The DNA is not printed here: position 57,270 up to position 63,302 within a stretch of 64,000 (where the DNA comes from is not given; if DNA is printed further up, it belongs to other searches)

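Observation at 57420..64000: Giant M48-peptidase / TerB / DUF4011 / Upf1-like SF1 helicase / endonuclease-fold fusion protein, translationally coupled to a membrane protein: candidate defence or DNA-surveillance module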

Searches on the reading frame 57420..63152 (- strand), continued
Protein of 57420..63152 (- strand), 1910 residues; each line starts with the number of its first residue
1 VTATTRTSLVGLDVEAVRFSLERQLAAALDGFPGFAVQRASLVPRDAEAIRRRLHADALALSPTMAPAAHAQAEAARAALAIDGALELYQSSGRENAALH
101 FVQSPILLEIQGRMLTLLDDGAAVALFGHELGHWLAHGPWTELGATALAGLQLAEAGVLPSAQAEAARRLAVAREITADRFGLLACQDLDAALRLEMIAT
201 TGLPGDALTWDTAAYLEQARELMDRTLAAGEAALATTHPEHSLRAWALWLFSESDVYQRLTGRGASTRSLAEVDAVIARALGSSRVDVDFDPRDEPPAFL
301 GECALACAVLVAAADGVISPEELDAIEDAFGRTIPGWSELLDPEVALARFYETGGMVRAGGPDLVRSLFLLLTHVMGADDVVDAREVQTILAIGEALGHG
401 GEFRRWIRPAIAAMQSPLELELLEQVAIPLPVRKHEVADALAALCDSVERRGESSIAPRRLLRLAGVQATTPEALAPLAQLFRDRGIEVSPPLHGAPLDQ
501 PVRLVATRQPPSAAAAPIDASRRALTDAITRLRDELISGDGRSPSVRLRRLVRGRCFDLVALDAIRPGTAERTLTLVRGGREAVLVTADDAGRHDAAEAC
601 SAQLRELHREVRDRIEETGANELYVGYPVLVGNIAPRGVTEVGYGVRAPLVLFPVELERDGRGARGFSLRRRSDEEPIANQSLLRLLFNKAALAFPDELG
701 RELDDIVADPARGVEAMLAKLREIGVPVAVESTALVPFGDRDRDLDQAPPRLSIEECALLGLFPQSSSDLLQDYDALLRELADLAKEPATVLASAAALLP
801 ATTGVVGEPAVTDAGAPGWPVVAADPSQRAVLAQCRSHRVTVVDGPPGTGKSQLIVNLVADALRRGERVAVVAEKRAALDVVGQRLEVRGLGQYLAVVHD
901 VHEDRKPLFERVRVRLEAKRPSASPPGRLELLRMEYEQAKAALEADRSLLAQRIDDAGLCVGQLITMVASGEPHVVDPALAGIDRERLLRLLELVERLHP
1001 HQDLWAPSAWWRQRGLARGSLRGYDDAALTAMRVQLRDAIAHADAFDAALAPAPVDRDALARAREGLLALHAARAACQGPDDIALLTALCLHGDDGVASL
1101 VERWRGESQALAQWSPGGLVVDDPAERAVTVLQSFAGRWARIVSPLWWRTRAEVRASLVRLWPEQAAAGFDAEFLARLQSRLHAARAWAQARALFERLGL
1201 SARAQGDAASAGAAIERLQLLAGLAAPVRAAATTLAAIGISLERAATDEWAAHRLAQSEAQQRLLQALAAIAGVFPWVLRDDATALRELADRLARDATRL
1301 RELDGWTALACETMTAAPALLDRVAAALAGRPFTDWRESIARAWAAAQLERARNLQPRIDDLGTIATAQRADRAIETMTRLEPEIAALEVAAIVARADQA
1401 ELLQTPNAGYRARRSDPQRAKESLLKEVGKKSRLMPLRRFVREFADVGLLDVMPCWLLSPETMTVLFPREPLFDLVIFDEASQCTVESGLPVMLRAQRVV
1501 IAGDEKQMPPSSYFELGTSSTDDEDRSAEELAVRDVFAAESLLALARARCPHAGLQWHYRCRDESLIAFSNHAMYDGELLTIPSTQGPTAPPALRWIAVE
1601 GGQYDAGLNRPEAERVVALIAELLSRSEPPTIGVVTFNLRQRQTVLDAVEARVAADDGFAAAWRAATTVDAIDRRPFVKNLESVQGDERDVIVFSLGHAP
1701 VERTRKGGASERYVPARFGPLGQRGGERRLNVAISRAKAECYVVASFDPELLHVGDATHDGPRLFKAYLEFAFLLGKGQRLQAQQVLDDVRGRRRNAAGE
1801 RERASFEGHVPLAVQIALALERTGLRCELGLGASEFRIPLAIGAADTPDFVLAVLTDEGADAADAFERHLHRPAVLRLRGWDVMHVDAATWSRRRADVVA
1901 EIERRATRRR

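Call 17: search_protein_families(library=pfam, alignment_id=A1, max_evalue=0.01)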
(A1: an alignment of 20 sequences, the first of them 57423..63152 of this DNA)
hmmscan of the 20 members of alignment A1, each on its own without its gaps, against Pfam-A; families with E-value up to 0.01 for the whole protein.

A. member 1, window:57423-63152:- (1910 aa): 10 families
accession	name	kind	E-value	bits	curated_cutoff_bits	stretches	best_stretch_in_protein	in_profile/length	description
PF13086.12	AAA_11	-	4.5e-16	59.8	27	2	1472-1510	213-252/257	AAA domain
PF13087.12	AAA_12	-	7.6e-15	55.4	27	1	1550-1746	15-193/195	AAA domain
PF13195.11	DUF4011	-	1.6e-12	48.2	22.2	1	597-687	74-158/158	Protein of unknown function (DUF4011)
PF18741.7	MTES_1575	-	8.5e-09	35.8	38.2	1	1815-1903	4-93/96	REase_MTES_1575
PF13604.12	AAA_30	-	2.3e-07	31.2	27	1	825-888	3-68/191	AAA domain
PF13245.12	AAA_19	-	7.5e-06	26.6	25.1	1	829-887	2-62/134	AAA domain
PF02562.22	PhoH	-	0.0001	22.3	27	1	824-886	5-65/205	PhoH-like protein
PF01443.25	Viral_helicase1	-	0.0002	21.7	21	0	841-888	1-44/228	Viral superfamily 1 RNA helicase core domain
PF03308.22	MeaB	-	0.00021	20.8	23.1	1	833-873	28-68/273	Methylmalonyl Co-A mutase-associated GTPase MeaB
PF01435.24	Peptidase_M48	-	0.00023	21.5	20.3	1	114-247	55-181/186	Peptidase family M48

B. families by the number of members that match (of 20 scanned): 20 families
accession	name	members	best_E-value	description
PF13087.12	AAA_12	20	1e-19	AAA domain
PF13086.12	AAA_11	20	6.3e-18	AAA domain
PF18741.7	MTES_1575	20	1.1e-16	REase_MTES_1575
PF13195.11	DUF4011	20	5.4e-13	Protein of unknown function (DUF4011)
PF13604.12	AAA_30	20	2.2e-08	AAA domain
PF13245.12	AAA_19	20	1.3e-06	AAA domain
PF01443.25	Viral_helicase1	20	4.8e-05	Viral superfamily 1 RNA helicase core domain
PF09848.15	SLFN-g3_helicase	17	7.9e-05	Schlafen group 3, DNA/RNA helicase domain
PF01435.24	Peptidase_M48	16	5.6e-08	Peptidase family M48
PF03308.22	MeaB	15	5.2e-06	Methylmalonyl Co-A mutase-associated GTPase MeaB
PF05099.18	TerB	11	2.3e-06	Tellurite resistance protein TerB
PF02562.22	PhoH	10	0.0001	PhoH-like protein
PF13481.12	AAA_25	3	0.00024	AAA domain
PF25199.1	nSTAND_NTPase5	2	0.00053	Novel STAND NTPase 5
PF13401.12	AAA_22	2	0.00069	AAA domain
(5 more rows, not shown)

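Call 18: find_related_loci(query=A1, collection=genome_contigs, flank=10000)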
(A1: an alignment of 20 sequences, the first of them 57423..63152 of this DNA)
Query A1 (1910 aa) in genome_contigs; peptide patterns used: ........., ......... (x = any residue, [..] = any of these).
600 stretches matched a pattern (row limit reached: there are more); 585 encode a relative of the query (tblastn E <= 1e-3); the best 80 are kept; 80 distinct loci.
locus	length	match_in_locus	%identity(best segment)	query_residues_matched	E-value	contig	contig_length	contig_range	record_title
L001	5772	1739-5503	41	12-1250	0e+0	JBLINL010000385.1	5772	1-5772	MAG: Myxococcota bacterium isolate 3300053785_223 Ga0535658_0045610, whole genome shotgun sequence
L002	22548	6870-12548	39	15-1902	0e+0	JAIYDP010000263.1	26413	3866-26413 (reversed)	MAG: Verrucomicrobiaceae bacterium isolate H1_MAG_00039 pond_H1_MAG_00039_000000000015, whole genome shotgun sequence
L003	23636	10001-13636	30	596-1779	3e-74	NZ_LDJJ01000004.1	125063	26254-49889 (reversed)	Stenotrophomonas terrae strain DSM 18941 contig_4, whole genome shotgun sequence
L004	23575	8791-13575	30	819-1896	3e-70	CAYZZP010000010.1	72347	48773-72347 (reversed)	MAG TPA_asm: uncultured Lachnospira sp. isolate SRP222994_co1_245 genome assembly, contig: NODE_494_length_72347_cov_14.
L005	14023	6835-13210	34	47-1910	7e-69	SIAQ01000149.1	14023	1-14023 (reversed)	MAG: Gemmataceae bacterium isolate Baikal-deep-G178 BACOMB-C20977, whole genome shotgun sequence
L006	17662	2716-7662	34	819-1894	3e-67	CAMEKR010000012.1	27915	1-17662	MAG: uncultured Clostridia bacterium isolate SRR15057928_bin.20_metaWRAP_v1.3_MAG genome assembly, contig: ERZ10407477.7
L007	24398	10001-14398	36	598-1905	2e-66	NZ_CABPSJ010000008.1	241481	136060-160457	Pandoraea communis strain LMG 31110, whole genome shotgun sequence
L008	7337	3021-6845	32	601-1904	8e-66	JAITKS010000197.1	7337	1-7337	MAG: Planctomycetaceae bacterium isolate Pcl387_bin71 k119_2795498, whole genome shotgun sequence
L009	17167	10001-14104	36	586-1893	1e-65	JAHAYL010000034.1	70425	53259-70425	MAG: Oxalobacter sp. isolate MBin.057 k127_105150, whole genome shotgun sequence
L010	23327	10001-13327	36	598-1906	4e-65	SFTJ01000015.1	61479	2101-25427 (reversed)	MAG: bacterium isolate W1P28.007 Contig175, whole genome shotgun sequence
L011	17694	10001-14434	35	641-1895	5e-65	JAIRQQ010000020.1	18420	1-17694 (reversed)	MAG: Nitrososphaerota archaeon isolate Coa324_bin13 k119_1395108, whole genome shotgun sequence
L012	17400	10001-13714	35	607-1905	6e-65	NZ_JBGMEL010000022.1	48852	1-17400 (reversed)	Microbulbifer echini strain JCM 30400 Scaffold22, whole genome shotgun sequence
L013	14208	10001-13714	35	607-1905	7e-65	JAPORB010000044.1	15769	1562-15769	MAG: Gammaproteobacteria bacterium isolate CAR1_bin_10 NODE_1307_length_15769_cov_8.32595, whole genome shotgun sequence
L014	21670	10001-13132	35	822-1902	2e-64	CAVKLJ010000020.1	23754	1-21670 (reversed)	Lachnospiraceae bacterium isolate H07689-L1_cleanbin_000018 genome assembly, contig: Spades_H07689-L1_contig_1170, whole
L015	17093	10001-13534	35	821-1901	4e-64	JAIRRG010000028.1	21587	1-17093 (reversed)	MAG: Desulfobulbaceae bacterium isolate Crp329_bin2 k119_2088779, whole genome shotgun sequence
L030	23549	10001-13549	34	821-1904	5e-63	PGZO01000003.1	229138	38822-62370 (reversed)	MAG: Firmicutes bacterium HGW-Firmicutes-7 bjp_ig2157_scaffold_18, whole genome shotgun sequence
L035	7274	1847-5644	37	594-1904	4e-63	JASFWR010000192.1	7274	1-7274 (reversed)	MAG: Planctomycetota bacterium isolate D0608WATERmetaG_Bin_145 D0608WATERmetaG_FD_scaffold_4565_c1, whole genome shotgun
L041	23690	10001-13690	35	602-1891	3e-62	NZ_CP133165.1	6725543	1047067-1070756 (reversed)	Pseudomonas sp. App30 chromosome, complete genome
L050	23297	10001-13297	36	602-1904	2e-61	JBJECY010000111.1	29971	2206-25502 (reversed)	MAG: Muribaculaceae bacterium isolate LOHA20_bin.027 NODE_661_length_29971_cov_7.673486, whole genome shotgun sequence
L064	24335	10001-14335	37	602-1891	7e-61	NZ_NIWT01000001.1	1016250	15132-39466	Pseudomonas jessenii strain DSM 17150 contig1, whole genome shotgun sequence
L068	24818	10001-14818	36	493-1910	1e-60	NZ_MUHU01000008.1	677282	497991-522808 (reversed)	Derxia lacustris strain HL-12 isolate fresh water ctg_8, whole genome shotgun sequence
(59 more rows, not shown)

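Call 19: find_encoding_contigs(protein=P0001, flank=10000, max_places=2)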
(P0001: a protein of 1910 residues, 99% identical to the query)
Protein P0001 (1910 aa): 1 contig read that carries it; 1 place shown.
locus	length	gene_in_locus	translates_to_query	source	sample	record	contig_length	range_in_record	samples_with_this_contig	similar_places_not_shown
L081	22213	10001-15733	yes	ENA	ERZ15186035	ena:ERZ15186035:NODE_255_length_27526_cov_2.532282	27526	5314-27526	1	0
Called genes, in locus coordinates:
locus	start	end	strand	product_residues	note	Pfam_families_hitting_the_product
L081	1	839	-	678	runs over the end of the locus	PF12450:vWF_A, PF00092:VWA, PF13519:VWA_2, PF12034:YfbK_C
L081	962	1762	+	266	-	-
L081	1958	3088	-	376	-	PF13432:TPR_16 (weak)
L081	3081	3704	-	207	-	PF04542:Sigma70_r2, PF08281:Sigma70_r4_2, PF04545:Sigma70_r4 (weak)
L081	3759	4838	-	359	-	-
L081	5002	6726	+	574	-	PF07626:PSD3, PF07637:PSD5, PF07631:PSD4, PF07627:PSCyt3, PF07624:PSD2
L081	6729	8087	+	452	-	PF07586:HXXSHH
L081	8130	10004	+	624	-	PF13520:AA_permease_2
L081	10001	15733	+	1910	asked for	PF13195:DUF4011, PF13086:AAA_11 (weak), PF13245:AAA_19 (faint), PF13604:AAA_30 (weak), PF13086:AAA_11 (weak), PF13087:AAA_12, PF18741:MTES_1575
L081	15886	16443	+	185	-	-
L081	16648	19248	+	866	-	PF00690:Cation_ATPase_N, PF00122:E1-E2_ATPase, PF00702:Hydrolase, PF13246:Cation_ATPase, PF12710:HAD (weak), PF00689:Cation_ATPase_C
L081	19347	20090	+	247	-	PF20181:DUF6544, PF21900:DUF6920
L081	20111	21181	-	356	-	-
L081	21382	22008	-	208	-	PF04542:Sigma70_r2, PF04545:Sigma70_r4 (weak), PF08281:Sigma70_r4_2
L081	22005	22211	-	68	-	?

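Call 20: find_encoding_contigs(protein=P0003, flank=8000, max_places=2)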
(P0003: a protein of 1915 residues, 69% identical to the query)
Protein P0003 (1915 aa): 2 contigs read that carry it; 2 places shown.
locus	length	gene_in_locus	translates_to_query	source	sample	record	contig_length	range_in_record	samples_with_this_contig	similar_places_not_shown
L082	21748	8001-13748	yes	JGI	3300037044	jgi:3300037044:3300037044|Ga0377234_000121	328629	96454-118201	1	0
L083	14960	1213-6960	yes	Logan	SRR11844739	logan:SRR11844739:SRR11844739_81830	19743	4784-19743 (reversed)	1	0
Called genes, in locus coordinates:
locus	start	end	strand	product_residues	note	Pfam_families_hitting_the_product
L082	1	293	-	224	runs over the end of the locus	-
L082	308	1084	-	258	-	PF03372:Exo_endo_phos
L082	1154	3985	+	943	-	PF00069:Pkinase, PF07714:PK_Tyr_Ser-Thr, PF01636:APH (weak), PF13374:TPR_10 (weak), PF13424:TPR_12, PF13374:TPR_10 (weak), PF13424:TPR_12, PF24885:TPR_NPHP3, +6 more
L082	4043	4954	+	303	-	PF10520:Lipid_desat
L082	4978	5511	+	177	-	PF11086:DUF2878 (faint)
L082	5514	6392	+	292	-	PF00198:2-oxoacid_dh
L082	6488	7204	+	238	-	-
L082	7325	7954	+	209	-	-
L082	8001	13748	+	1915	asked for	PF13195:DUF4011, PF13086:AAA_11 (weak), PF13245:AAA_19 (faint), PF13604:AAA_30 (weak), PF13086:AAA_11 (weak), PF13087:AAA_12, PF18741:MTES_1575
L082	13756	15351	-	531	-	PF07586:HXXSHH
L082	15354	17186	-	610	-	PF07637:PSD5, PF07631:PSD4, PF07627:PSCyt3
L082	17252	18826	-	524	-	-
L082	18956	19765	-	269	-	PF00797:Acetyltransf_2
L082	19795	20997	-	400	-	-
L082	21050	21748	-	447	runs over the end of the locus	PF00324:AA_permease, PF13520:AA_permease_2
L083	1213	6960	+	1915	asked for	PF13195:DUF4011, PF13086:AAA_11 (weak), PF13245:AAA_19 (faint), PF13604:AAA_30 (weak), PF13086:AAA_11 (weak), PF13087:AAA_12, PF18741:MTES_1575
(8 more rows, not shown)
